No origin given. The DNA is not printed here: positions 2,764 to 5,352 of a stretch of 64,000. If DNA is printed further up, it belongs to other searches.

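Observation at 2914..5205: Single-polypeptide fusion of a B12-binding radical SAM domain to a class I SAM methyltransferase, plus two more B12-rSAM paralogs in the same sugar locus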

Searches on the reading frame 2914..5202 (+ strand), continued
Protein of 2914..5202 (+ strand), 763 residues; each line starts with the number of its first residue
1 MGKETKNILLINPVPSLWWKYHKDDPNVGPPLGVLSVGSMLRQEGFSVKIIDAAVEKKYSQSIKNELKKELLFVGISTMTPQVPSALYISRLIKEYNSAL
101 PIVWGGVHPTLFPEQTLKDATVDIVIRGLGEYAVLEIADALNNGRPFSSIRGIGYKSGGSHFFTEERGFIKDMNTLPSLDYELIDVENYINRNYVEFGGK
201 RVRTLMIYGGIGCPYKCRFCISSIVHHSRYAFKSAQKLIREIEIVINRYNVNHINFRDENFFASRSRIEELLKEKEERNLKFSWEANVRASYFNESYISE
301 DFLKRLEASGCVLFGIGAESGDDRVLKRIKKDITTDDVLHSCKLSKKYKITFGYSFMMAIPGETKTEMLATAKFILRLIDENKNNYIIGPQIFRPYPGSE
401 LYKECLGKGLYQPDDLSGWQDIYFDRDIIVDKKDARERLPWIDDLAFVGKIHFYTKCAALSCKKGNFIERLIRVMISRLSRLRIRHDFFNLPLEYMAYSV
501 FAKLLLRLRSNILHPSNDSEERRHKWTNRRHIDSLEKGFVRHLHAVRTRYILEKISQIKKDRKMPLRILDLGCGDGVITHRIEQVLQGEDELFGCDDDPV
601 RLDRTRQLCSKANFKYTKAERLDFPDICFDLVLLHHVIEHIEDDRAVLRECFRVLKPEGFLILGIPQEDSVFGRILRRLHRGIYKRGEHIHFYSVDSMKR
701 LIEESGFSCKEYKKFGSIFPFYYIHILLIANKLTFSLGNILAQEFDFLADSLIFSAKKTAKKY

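Call 33: find_homologous_proteins(query=P0147, max_evalue=0.00001)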
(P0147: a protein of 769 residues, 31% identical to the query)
Query P0147 (769 aa): 2554 proteins with E <= 0.00001 among 8000 candidates; the best 120 are listed.
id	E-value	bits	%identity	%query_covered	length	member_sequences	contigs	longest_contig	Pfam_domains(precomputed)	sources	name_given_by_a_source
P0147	0.0e+0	1784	100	100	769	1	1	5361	PF07021.19,PF13847.13,PF13489.13,PF03848.21,PF05175.21,PF13649.13,PF04055.28,PF01209.25,PF08241.19,PF08242.19,PF02310.25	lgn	-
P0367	3.3e-134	467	43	65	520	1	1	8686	PF04055.28,PF02310.25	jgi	jgi:radical SAM superfamily enzyme YgiQ (UPF0313 family)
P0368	1.2e-133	465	44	64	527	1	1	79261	PF04055.28,PF02310.25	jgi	-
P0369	5.0e-131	457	43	65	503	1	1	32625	PF04055.28,PF02310.25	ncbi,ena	-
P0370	6.3e-130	453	42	65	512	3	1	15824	PF04055.28,PF02310.25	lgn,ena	-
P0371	2.0e-127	445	43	66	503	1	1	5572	PF04055.28,PF02310.25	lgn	-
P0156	1.1e-123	432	39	65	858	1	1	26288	PF13847.13,PF13489.13,PF05175.21,PF13649.13,PF04055.28,PF01209.25,PF08241.19,PF08242.19,PF02310.25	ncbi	-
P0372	5.5e-122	427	40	65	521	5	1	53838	PF04055.28,PF02310.25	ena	-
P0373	1.9e-121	425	43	66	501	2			PF04055.28,PF02310.25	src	-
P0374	5.5e-121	423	47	55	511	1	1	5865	PF04055.28,PF02310.25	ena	-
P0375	6.5e-121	423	39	65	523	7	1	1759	PF04055.28,PF02310.25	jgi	-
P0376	9.9e-121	423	42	66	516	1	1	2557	PF04055.28,PF02310.25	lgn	-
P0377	2.6e-117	411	43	59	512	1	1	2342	PF04055.28,PF02310.25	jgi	jgi:anaerobic magnesium-protoporphyrin IX monomethyl ester cyclase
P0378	4.8e-116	407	45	57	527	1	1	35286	PF04055.28,PF02310.25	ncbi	-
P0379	1.2e-112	396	37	67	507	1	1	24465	PF04055.28,PF02310.25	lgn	-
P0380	1.5e-111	392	39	65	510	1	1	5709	PF04055.28,PF02310.25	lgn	-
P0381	3.5e-110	388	39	67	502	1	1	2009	PF04055.28,PF02310.25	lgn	-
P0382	2.6e-109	385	39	66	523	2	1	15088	PF04055.28,PF02310.25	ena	-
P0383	5.0e-109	384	37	66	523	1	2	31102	PF04055.28,PF02310.25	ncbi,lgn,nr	ncbi:MAG: B12-binding domain-containing radical SAM protein [Candidatus Aenigmarchaeota archaeon]|nr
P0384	2.2e-108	382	40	59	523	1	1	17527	PF04055.28,PF02310.25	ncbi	-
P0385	2.4e-108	382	41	60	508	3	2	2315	PF04055.28,PF02310.25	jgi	-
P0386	3.4e-108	381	46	52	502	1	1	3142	PF04055.28,PF02310.25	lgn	-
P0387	2.0e-106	375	38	66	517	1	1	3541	PF04055.28,PF02310.25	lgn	-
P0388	7.4e-106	373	39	59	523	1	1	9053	PF04055.28,PF02310.25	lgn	-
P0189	7.2e-103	364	38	65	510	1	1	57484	PF04055.28,PF02310.25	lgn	-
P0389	1.5e-100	356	43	55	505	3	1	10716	PF04055.28,PF02310.25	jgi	-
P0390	3.3e-100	355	36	67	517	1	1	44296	PF04055.28,PF02310.25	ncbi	ncbi:B12-binding domain-containing radical SAM protein [candidate division KSB1 bacterium]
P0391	1.8e-96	342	36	65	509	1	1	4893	PF04055.28,PF02310.25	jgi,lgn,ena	-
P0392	2.6e-95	339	35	67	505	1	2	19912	PF04055.28,PF02310.25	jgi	jgi:radical SAM superfamily enzyme YgiQ (UPF0313 family)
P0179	2.7e-94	335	34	65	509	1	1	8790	PF04055.28,PF02310.25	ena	-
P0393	8.9e-94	333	37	65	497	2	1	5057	PF04055.28,PF13353.12,PF02310.25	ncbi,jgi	-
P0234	5.8e-91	324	35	65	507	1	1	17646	PF04055.28,PF02310.25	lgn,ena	-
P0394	3.1e-90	322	41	50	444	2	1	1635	PF04055.28,PF02310.25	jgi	-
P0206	2.4e-86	309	34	64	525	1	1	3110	PF04055.28,PF02310.25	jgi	jgi:anaerobic magnesium-protoporphyrin IX monomethyl ester cyclase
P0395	5.0e-86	308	36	65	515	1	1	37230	PF04055.28,PF02310.25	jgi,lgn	-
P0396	5.0e-84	301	35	65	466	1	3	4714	PF04055.28,PF02310.25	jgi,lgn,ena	-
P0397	6.4e-83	298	34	65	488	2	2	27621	PF04055.28,PF02310.25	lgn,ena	-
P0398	6.7e-83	298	36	65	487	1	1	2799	PF04055.28,PF02310.25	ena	-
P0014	1.0e-82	297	35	60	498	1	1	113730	PF04055.28,PF02310.25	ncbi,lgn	-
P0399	2.3e-82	296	32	67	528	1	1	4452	PF04055.28,PF02310.25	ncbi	-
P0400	1.2e-79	287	33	66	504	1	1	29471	PF04055.28,PF02310.25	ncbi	-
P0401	1.8e-79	286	36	54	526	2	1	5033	PF04055.28,PF02310.25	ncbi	-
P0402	2.7e-79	286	34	65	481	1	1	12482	PF04055.28,PF02310.25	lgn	-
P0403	2.8e-79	286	37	54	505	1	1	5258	PF04055.28,PF08497.16,PF02310.25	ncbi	-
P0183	1.8e-78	283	35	60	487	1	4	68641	PF04055.28,PF02310.25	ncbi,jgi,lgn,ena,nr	ncbi:MAG: B12-binding domain-containing radical SAM protein [Nanoarchaeota archaeon]|nr:B12-binding 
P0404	2.4e-78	282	36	54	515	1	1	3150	PF04055.28,PF02310.25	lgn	-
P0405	2.8e-78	282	32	65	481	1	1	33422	PF04055.28,PF02310.25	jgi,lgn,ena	-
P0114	3.5e-78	282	34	65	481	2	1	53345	PF04055.28,PF02310.25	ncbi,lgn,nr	ncbi:MAG: radical SAM protein [Candidatus Buchananbacteria bacterium]|nr:radical SAM protein [Candid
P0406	1.1e-77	280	37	58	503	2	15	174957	PF04055.28,PF02310.25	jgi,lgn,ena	jgi:anaerobic magnesium-protoporphyrin IX monomethyl ester cyclase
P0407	1.2e-77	280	36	54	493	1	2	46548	PF04055.28,PF02310.25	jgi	jgi:anaerobic magnesium-protoporphyrin IX monomethyl ester cyclase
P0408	1.3e-77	280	33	62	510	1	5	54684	PF04055.28,PF02310.25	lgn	-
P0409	1.5e-77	280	36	65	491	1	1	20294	PF04055.28,PF02310.25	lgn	-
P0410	1.6e-77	280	33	66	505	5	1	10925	PF04055.28,PF08497.16,PF02310.25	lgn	-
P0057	5.5e-77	278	32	63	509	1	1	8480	PF04055.28,PF02310.25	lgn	-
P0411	1.1e-76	277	32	67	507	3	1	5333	PF04055.28,PF02310.25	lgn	-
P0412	1.2e-76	277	32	65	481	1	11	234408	PF04055.28,PF02310.25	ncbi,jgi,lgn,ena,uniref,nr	ncbi:MAG: hypothetical protein A3J62_03670 [Candidatus Buchananbacteria bacterium RIFCSPHIGHO2_02_FU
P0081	1.5e-76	277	31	68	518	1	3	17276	PF04055.28,PF02310.25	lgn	-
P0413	2.1e-76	276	33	65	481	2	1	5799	PF04055.28,PF02310.25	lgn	-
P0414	2.4e-76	276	34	58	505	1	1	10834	PF04055.28,PF02310.25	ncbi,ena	-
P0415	5.4e-76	275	33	65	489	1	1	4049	PF04055.28,PF02310.25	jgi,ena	-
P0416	8.5e-76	274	34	63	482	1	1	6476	PF04055.28,PF02310.25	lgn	-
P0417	3.4e-75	272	32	65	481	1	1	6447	PF04055.28,PF02310.25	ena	-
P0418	5.0e-75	271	35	55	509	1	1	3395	PF04055.28,PF02310.25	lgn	-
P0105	5.8e-75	271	33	65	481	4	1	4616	PF04055.28,PF02310.25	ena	-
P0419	5.9e-75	271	32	65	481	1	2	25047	PF04055.28,PF02310.25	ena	-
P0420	6.5e-75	271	32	65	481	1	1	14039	PF04055.28,PF02310.25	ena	-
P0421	1.2e-74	270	31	66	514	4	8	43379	PF04055.28,PF02310.25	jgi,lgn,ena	-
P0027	1.3e-74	270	34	55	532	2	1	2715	PF04055.28,PF02310.25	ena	-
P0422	1.4e-74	270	33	65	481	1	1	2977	PF04055.28,PF02310.25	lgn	-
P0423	1.4e-74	270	32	63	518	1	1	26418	PF04055.28,PF02310.25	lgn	-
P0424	3.8e-74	269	32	62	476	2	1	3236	PF04055.28,PF02310.25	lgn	-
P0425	6.3e-74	268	34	55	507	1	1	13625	PF04055.28,PF02310.25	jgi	jgi:anaerobic magnesium-protoporphyrin IX monomethyl ester cyclase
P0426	9.7e-74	267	33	62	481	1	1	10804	PF04055.28,PF02310.25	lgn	-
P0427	2.2e-73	266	34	64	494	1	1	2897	PF04055.28,PF02310.25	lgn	-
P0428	5.3e-73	265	34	60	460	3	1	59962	PF04055.28,PF02310.25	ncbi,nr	ncbi:B12-binding domain-containing radical SAM protein [Patescibacteria group bacterium]|nr:B12-bind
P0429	6.6e-73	264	32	63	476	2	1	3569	PF04055.28,PF02310.25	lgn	-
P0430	8.3e-73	264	32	65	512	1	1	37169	PF04055.28,PF02310.25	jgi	jgi:radical SAM superfamily enzyme YgiQ (UPF0313 family)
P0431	1.1e-72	264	32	65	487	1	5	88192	PF04055.28,PF02310.25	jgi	-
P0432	1.2e-72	264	37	52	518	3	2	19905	PF04055.28,PF02310.25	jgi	jgi:anaerobic magnesium-protoporphyrin IX monomethyl ester cyclase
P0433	2.7e-72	262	35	59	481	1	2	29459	PF04055.28,PF02310.25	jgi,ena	-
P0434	6.6e-72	261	34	55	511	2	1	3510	PF04055.28,PF02310.25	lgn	-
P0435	7.9e-72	261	30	66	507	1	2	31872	PF04055.28,PF02310.25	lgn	-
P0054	9.6e-72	261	31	65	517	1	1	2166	PF04055.28,PF02310.25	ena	-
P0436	1.8e-71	260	38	51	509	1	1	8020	PF04055.28,PF02310.25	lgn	-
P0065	2.0e-71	260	30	66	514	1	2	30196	PF04055.28,PF02310.25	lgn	-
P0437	1.0e-70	257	31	65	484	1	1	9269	PF04055.28,PF02310.25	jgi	-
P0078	1.4e-70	257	30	66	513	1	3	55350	PF04055.28,PF02310.25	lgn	-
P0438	2.3e-70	256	37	50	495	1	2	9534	PF04055.28,PF02310.25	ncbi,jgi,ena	-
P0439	3.7e-70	255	36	56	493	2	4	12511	PF04055.28,PF02310.25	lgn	-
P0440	4.1e-70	255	31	66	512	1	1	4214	PF04055.28,PF02310.25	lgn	-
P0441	6.8e-70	255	30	65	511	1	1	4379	PF04055.28,PF02310.25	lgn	-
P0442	1.4e-69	253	33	55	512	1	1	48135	PF04055.28,PF02310.25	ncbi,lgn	-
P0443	2.1e-69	253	33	62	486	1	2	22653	PF04055.28,PF02310.25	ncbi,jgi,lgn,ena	-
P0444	2.4e-69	253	33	65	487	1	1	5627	PF04055.28,PF02310.25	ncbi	-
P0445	2.9e-69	252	33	58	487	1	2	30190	PF04055.28,PF13353.12,PF02310.25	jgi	jgi:radical SAM superfamily enzyme YgiQ (UPF0313 family)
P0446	5.1e-69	252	33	57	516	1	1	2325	PF04055.28,PF02310.25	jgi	-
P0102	1.2e-68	250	33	55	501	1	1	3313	PF04055.28,PF02310.25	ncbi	-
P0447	1.3e-68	250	36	51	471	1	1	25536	PF04055.28,PF02310.25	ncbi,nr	ncbi:MAG: radical SAM protein [Candidatus Aminicenantes bacterium]|nr:radical SAM protein [Candidatu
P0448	1.9e-68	250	34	58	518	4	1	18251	PF04055.28,PF02310.25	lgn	-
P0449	3.7e-68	249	33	55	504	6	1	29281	PF04055.28,PF02310.25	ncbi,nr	ncbi:MAG: radical SAM protein [Candidatus Omnitrophica bacterium]|nr:radical SAM protein [Candidatus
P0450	4.1e-68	249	33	66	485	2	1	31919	PF04055.28,PF13353.12,PF02310.25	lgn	-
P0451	5.5e-68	248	32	65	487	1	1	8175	PF04055.28,PF02310.25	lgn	-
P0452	6.0e-68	248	32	65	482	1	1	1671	PF04055.28,PF02310.25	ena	-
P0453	6.1e-68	248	32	65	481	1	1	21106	PF04055.28,PF02310.25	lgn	-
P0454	6.5e-68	248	32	65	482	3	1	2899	PF04055.28,PF02310.25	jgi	jgi:radical SAM superfamily enzyme YgiQ (UPF0313 family)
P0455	7.4e-68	248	32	65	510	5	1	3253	PF04055.28,PF02310.25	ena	-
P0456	1.1e-67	247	32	59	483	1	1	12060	PF04055.28,PF02310.25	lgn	-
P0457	2.5e-67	246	35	56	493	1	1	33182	PF04055.28,PF02310.25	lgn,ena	-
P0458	3.5e-67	246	32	59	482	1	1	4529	PF04055.28,PF02310.25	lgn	-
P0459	3.7e-67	245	34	60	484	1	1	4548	PF04055.28,PF02310.25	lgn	-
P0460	4.2e-67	245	33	57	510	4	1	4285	PF04055.28,PF02310.25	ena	-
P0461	5.0e-67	245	33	55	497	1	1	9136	PF04055.28,PF02310.25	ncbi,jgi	jgi:radical SAM superfamily enzyme YgiQ (UPF0313 family)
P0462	5.8e-67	245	32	67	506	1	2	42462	PF04055.28,PF02310.25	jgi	-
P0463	7.1e-67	245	30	65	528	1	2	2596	PF04055.28,PF02310.25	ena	-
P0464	8.7e-67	244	31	65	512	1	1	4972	PF04055.28,PF02310.25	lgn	-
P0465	1.2e-66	244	33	54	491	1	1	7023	PF04055.28,PF02310.25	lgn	-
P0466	1.3e-66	244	32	56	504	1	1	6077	PF04055.28,PF02310.25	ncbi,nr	ncbi:MAG: radical SAM protein [Smithella sp.]|nr:radical SAM protein [Smithella sp.]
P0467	1.4e-66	244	31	65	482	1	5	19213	PF04055.28,PF02310.25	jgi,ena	-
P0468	2.2e-66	243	31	66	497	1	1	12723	PF04055.28,PF02310.25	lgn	-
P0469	3.2e-66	242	30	66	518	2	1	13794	PF04055.28,PF02310.25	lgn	-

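Call 38: find_related_loci(query=window:2914-5202:+, collection=genome_contigs, flank=3000)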
Query window:2914-5202:+ (763 aa) in genome_contigs; peptide patterns used: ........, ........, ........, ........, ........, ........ (x = any residue, [..] = any of these).
42 stretches matched a pattern; 2 encode a relative of the query (tblastn E <= 1e-3); 2 distinct loci.
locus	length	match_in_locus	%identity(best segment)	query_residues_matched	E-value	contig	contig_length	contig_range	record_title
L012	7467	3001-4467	32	2-506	7e-65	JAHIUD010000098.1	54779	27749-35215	MAG: Proteobacteria bacterium isolate MM_PC_MetaG.mb.237 MM_PC_MetaG.mb.237_k141_1716061, whole genome shotgun sequence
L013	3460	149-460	30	568-663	2e-5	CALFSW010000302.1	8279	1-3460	MAG TPA_asm: uncultured Verrucomicrobiales bacterium isolate ERR2206764_bin.128_CONCOCT_v1.1_MAG genome assembly, contig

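Call 41: find_encoding_contigs(protein=P0156, flank=5000, max_places=2)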
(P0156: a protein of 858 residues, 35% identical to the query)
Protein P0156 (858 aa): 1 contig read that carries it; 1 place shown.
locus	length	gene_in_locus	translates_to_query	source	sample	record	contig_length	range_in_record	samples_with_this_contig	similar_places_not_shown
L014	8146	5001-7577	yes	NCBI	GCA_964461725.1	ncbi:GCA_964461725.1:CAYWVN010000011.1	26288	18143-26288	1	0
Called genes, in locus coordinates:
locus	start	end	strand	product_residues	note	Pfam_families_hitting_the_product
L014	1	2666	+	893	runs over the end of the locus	PF09586:YfhO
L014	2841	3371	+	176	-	-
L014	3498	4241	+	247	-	PF00535:Glycos_transf_2 (weak)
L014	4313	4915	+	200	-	PF13489:Methyltransf_23 (weak), PF13847:Methyltransf_31 (faint), PF08241:Methyltransf_11, PF13649:Methyltransf_25 (faint), PF08242:Methyltransf_12 (weak)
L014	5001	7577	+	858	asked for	PF01209:Ubie_methyltran, PF13489:Methyltransf_23, PF08241:Methyltransf_11, PF08242:Methyltransf_12, PF13649:Methyltransf_25, PF13847:Methyltransf_31, PF02310:B12-binding, PF04055:Radical_SAM, +1 more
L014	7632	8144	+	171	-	?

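Call 42: find_encoding_contigs(protein=P0147, flank=5000, max_places=2)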
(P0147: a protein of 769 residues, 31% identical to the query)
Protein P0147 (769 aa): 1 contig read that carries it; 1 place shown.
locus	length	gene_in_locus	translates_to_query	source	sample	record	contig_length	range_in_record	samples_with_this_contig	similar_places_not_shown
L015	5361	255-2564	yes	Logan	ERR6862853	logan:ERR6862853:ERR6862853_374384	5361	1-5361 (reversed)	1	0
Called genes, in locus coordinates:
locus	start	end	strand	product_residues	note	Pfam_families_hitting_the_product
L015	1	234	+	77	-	?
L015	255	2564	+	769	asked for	PF02310:B12-binding, PF04055:Radical_SAM, PF01209:Ubie_methyltran, PF05175:MTS, PF13489:Methyltransf_23, PF08241:Methyltransf_11, PF08242:Methyltransf_12, PF13649:Methyltransf_25, +3 more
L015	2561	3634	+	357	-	PF13353:Fer4_12 (weak), PF04055:Radical_SAM, PF13186:SPASM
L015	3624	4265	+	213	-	PF13489:Methyltransf_23, PF07021:MetW, PF08241:Methyltransf_11, PF08242:Methyltransf_12, PF13649:Methyltransf_25, PF13847:Methyltransf_31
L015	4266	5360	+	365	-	?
